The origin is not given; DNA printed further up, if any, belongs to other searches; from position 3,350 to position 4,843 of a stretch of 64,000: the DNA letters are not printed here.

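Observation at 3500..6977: Three-gene overlapping operon: cNMP-binding/PilZ-like sensor, XPB-type helicase, Bax1(DUF790)-like nuclease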

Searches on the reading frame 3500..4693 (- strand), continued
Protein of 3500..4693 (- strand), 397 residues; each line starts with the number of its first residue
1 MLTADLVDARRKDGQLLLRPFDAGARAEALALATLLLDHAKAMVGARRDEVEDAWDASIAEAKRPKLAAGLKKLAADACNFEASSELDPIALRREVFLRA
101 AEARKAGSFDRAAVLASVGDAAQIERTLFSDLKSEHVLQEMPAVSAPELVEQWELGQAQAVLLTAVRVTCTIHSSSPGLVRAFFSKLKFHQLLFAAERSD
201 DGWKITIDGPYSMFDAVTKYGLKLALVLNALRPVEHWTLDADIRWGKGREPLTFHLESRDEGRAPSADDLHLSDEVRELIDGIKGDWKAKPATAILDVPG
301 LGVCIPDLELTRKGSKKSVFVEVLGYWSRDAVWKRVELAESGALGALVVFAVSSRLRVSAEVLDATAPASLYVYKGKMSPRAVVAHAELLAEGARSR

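Call 39: search_solved_structures(query=window:3500-4693:-, max_evalue=0.01, show_alignments=2)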
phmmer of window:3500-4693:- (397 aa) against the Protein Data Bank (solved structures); distinct sequences matched with E-value up to 0.01: 5.
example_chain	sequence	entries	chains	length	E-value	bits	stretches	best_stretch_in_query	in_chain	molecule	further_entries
8gy8_A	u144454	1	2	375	1.1e-22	83.7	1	1-342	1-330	Putative translation initiation factor (IF-2 homolog)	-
6p4f_B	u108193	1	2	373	3.4e-18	68.9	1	61-337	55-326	Endonuclease Bax1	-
6p4w_B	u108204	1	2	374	3.4e-18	68.9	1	61-337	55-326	Endonuclease Bax1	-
6p4o_B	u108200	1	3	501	8e-18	67.7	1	61-337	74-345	Endonuclease Bax1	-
6p66_B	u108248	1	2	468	1.2e-08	37.6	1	4-348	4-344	DNA endonuclease Bax1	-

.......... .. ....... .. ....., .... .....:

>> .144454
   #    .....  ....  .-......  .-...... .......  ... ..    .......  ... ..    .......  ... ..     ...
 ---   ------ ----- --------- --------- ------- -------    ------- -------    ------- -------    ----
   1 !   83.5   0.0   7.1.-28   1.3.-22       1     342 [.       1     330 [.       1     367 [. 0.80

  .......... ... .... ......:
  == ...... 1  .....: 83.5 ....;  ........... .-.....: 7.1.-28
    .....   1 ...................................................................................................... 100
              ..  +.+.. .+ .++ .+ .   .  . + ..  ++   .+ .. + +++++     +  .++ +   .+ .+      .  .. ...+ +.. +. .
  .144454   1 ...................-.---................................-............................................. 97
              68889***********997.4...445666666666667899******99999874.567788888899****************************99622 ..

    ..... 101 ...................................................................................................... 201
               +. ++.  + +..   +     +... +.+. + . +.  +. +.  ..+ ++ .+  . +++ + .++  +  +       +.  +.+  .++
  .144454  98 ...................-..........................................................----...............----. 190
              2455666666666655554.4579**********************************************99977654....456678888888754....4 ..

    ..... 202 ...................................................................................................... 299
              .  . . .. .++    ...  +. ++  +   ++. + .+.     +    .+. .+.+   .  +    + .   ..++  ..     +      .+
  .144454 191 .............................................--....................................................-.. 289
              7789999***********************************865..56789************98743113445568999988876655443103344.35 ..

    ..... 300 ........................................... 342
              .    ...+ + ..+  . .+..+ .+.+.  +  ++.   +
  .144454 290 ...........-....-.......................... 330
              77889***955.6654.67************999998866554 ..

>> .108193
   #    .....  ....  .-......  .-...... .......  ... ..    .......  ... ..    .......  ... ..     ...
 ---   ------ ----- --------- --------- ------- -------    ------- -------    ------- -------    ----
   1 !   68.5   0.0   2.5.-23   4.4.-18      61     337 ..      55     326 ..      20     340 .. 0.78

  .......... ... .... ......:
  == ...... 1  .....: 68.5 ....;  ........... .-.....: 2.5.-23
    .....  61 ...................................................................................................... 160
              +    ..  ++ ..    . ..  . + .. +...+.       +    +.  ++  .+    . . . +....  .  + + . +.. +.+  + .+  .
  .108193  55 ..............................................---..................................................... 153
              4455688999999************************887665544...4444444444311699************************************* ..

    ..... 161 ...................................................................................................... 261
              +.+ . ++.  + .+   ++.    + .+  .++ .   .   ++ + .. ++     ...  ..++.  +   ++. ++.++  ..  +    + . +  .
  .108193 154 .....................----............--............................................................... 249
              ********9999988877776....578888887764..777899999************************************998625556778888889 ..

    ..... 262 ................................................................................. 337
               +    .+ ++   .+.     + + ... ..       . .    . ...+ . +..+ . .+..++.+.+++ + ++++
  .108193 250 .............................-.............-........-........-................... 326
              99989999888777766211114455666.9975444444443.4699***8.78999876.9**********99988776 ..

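Call 44: search_protein_families(library=pfam, proteins=[L087:3799-5535:+, L090:3729-5618:+], max_evalue=1)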
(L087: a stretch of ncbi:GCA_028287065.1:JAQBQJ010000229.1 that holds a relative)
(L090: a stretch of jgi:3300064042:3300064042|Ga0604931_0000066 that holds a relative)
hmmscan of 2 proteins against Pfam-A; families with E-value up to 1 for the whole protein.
L087:3799-5535:+ (578 aa): 0 families

L090:3729-5618:+ (629 aa): 1 family
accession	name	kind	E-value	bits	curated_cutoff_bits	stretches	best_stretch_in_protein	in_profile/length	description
PF02724.19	CDC45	-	0.35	9.5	34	1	436-543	84-193/624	CDC45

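Call 54: find_encoding_contigs(protein=P0123, flank=7000, max_places=1)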
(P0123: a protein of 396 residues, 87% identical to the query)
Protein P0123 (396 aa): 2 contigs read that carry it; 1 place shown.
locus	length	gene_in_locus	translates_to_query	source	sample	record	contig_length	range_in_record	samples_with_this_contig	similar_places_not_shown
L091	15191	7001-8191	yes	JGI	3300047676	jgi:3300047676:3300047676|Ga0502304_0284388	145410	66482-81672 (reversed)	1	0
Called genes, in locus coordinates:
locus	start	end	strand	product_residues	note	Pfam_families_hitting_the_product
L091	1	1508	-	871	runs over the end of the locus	-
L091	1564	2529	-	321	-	-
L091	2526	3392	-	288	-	PF12146:Hydrolase_4, PF00561:Abhydrolase_1, PF00975:Thioesterase, PF12695:Abhydrolase_5 (faint), PF12697:Abhydrolase_6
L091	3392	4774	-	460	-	PF15902:Sortilin-Vps10 (faint), PF02012:BNR (faint)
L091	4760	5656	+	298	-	PF00027:cNMP_binding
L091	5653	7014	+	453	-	PF18458:XPB_DRD, PF00270:DEAD, PF04851:ResIII, PF16203:ERCC3_RAD25_C, PF00271:Helicase_C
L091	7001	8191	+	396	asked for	PF05626:DUF790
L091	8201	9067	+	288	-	-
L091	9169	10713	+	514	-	-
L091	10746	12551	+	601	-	PF19291:TREH_N, PF00723:Glyco_hydro_15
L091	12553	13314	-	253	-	PF01066:CDP-OH_P_transf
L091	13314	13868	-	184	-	PF00645:zf-PARP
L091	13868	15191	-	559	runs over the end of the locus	PF00005:ABC_tran, PF02463:SMC_N (faint), PF13304:AAA_21 (faint), PF13401:AAA_22 (faint), PF13555:AAA_29 (faint), PF12848:ABC_tran_Xtn, PF00005:ABC_tran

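Call 55: find_encoding_contigs(protein=P0134, flank=7000, max_places=1)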
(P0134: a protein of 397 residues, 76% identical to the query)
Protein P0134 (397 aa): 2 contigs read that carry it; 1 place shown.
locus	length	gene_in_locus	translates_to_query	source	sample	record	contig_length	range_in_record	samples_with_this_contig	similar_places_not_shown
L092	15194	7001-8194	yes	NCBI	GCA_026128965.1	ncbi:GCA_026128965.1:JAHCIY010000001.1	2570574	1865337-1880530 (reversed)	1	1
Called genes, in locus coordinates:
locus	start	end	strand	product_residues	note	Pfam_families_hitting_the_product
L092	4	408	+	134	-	-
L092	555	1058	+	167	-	-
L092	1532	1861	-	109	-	-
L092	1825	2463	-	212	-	-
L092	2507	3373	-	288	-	PF12146:Hydrolase_4, PF00561:Abhydrolase_1, PF00975:Thioesterase, PF12697:Abhydrolase_6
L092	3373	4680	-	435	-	PF15902:Sortilin-Vps10 (faint), PF02012:BNR (faint), PF25852:DUF6242_C (faint)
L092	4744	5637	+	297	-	PF00027:cNMP_binding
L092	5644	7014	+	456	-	PF18458:XPB_DRD, PF00270:DEAD, PF04851:ResIII, PF16203:ERCC3_RAD25_C, PF00271:Helicase_C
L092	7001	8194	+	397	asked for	PF05626:DUF790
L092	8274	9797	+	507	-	-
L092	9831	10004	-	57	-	-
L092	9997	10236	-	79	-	PF09720:Unstab_antitox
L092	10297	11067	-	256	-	PF01066:CDP-OH_P_transf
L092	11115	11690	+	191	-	PF05685:Uma2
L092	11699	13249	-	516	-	PF00656:Peptidase_C14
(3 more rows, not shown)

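Call 63: search_dna_similar(query=window:3500-4693:-, collection=plasmids, mode=protein, max_rows=15)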
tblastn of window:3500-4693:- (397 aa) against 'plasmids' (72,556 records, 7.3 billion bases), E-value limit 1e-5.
Records with a match: 37; places in all: 41; records where one place covers at least 80% of the query: 10.
Best place of each record, by identity: <60% 37.
By first word of the organism name: Deinococcus 12; Halobacterium 7; Natrinema 4; Haloplanus 3; Natribaculum 3; Halovenus 2; halophilic 1; Haloarcula 1; Halorarius 1; Halobaculum 1; and 2 more.
By predicted mobility (MOB-suite, as given by PLSDB): non-mobilizable 35; mobilizable 2.
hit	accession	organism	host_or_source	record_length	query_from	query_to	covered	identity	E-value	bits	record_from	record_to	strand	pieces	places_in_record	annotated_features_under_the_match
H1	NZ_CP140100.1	Deinococcus sp. AB2017081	pure culture,soil near an iron factory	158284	44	388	87%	29.5%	4e-25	115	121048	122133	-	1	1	DUF790 family protein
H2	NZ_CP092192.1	Deinococcus sp. KNUC1210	Setaria viridis,cell ...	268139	79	391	79%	31.4%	2e-28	124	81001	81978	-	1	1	DUF790 family protein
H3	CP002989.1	halophilic archaeon DL31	-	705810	1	391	98%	25.1%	2e-6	57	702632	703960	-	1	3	protein of unknown function DUF790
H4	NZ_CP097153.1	Deinococcus sp. QL22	-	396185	80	393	79%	29.8%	2e-23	109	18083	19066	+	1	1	DUF790 family protein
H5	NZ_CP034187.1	Deinococcus psychrotolerans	whole organism,R2A medium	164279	79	391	79%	29.8%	2e-27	122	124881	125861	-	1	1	DUF790 family protein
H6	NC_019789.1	Deinococcus peraridilitoris DSM 19664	-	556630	79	391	79%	29.6%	5e-20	100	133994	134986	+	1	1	DUF790 family protein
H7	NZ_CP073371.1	Haloarcula sinaiiensis ATCC 33800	cell culture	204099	1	396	100%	23.3%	1e-6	58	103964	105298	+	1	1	DUF790 family protein | DEAD/DEAH box helicase family protein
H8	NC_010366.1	Halobacterium salinarum NRC-34001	-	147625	1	376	95%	24.2%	3e-7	60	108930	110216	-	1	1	DUF790 family protein | DEAD/DEAH box helicase family protein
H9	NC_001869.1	Halobacterium salinarum NRC-34001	-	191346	1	376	95%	24.2%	3e-7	60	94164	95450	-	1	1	DUF790 family protein | DEAD/DEAH box helicase family protein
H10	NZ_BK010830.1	Halobacterium salinarum NRC-34001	-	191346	1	376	95%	24.2%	3e-7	60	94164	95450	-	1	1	DUF790 family protein | DEAD/DEAH box helicase family protein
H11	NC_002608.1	Halobacterium salinarum NRC-34001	-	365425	1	376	95%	24.2%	3e-7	60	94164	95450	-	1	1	DUF790 family protein | DEAD/DEAH box helicase family protein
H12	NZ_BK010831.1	Halobacterium salinarum NRC-34001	-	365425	1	376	95%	24.2%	3e-7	60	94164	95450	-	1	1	DUF790 family protein | DEAD/DEAH box helicase family protein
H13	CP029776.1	Deinococcus actinosclerus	mixed culture,wastewater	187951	80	391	79%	29.1%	2e-23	110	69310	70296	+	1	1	hypothetical protein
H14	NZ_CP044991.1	Deinococcus sp. AJ005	single cell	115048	80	391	79%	29.1%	8e-23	108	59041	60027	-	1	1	DUF790 family protein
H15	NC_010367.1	Halobacterium salinarum NRC-34001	-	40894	1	376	95%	24.0%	2e-7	61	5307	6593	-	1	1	DUF790 family protein | DEAD/DEAH box helicase family protein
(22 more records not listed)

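Call 64: search_dna_similar(query=window:3500-4693:-, collection=phages, mode=protein, max_rows=10)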
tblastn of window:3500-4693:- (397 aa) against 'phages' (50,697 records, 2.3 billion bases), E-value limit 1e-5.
No match.

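Call 65: get_annotated_region(hit=H2, flank=5000)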
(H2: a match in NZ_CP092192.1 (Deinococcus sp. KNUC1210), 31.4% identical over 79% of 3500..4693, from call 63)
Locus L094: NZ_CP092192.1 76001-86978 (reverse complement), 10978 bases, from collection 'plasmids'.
description: Deinococcus sp. KNUC1210 plasmid unnamed5, complete sequence
organism: Deinococcus sp. KNUC1210 (NCBI taxid 2917691)
taxonomy: Bacteria; Deinococcota; Deinococci; Deinococcales; Deinococcaceae; Deinococcus; Deinococcus sp. KNUC1210
host: -; source: Setaria viridis,cell culture,rhizospheric soil; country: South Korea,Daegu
typing (MOB-suite, as given by PLSDB): non-mobilizable
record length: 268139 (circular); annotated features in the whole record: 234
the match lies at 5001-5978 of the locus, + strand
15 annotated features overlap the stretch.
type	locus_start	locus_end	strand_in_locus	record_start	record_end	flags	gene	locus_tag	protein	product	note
CDS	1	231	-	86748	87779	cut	-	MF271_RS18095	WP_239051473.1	FAD:protein FMN transferase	GO:0017013 - protein flavinylation [Evidence IEA]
CDS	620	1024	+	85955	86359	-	-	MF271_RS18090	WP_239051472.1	hypothetical protein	-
CDS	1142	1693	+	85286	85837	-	-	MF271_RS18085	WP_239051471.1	PaaI family thioesterase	-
CDS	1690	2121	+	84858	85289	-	-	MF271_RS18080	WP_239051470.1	hotdog fold thioesterase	-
CDS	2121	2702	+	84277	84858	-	-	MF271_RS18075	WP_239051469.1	TetR/AcrR family transcriptional regulator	GO:0006355 - regulation of DNA-templated transcription [Evidence IEA]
CDS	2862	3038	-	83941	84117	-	-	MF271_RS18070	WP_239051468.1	hypothetical protein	-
CDS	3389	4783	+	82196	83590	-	-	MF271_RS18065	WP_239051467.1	DEAD/DEAH box helicase family protein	-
CDS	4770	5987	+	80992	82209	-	-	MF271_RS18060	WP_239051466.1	DUF790 family protein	-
CDS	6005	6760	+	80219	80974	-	-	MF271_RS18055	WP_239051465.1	SDR family oxidoreductase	-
CDS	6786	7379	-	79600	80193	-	-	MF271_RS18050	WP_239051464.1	M23 family metallopeptidase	GO:0006508 - proteolysis [Evidence IEA]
CDS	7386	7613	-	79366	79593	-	-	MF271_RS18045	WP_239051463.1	hypothetical protein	-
CDS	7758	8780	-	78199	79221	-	-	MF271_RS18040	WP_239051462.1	glycoside hydrolase family 43 protein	-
CDS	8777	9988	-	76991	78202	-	-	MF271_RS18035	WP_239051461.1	glycoside hydrolase family 2 TIM barrel-domain containing protein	GO:0005975 - carbohydrate metabolic process [Evidence IEA]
CDS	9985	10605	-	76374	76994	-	-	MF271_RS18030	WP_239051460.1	sugar-binding domain-containing protein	-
CDS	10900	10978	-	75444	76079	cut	-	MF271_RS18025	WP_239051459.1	bifunctional 4-hydroxy-2-oxoglutarate aldolase/2-dehydro-3-deoxy-phosphogluconate aldolase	-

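Call 80: find_related_loci(query=A3, collection=metagenome_contigs, flank=4500)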
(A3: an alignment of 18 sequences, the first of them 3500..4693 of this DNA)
Query A3 (397 aa) in metagenome_contigs; peptide patterns used: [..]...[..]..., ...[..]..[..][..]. (x = any residue, [..] = any of these).
531 stretches matched a pattern; 467 encode a relative of the query (tblastn E <= 1e-3); the best 80 are kept; 80 distinct loci.
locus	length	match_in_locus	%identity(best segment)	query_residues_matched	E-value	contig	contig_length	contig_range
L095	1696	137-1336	77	1-397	0e+0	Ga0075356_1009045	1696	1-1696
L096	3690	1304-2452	79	1-381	0e+0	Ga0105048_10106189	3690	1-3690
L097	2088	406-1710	60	1-397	1e-165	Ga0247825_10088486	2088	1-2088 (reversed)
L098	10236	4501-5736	64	1-388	9e-154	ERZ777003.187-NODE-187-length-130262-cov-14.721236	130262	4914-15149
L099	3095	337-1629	58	1-390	3e-159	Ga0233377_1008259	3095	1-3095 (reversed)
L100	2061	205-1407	62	1-387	2e-156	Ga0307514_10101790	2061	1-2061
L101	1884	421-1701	56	1-390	9e-147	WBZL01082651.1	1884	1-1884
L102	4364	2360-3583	53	1-391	1e-129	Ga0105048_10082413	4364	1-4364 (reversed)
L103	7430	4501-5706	55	1-384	6e-127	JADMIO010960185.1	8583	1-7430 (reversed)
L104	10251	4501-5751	54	1-395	1e-126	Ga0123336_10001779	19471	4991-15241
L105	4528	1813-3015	54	1-391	8e-128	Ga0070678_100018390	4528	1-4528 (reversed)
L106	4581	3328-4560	54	1-391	1e-126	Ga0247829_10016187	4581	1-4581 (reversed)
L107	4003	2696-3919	55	1-388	7e-127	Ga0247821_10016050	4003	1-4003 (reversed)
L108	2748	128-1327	54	1-384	3e-130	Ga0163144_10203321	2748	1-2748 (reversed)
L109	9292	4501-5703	53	1-391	5e-124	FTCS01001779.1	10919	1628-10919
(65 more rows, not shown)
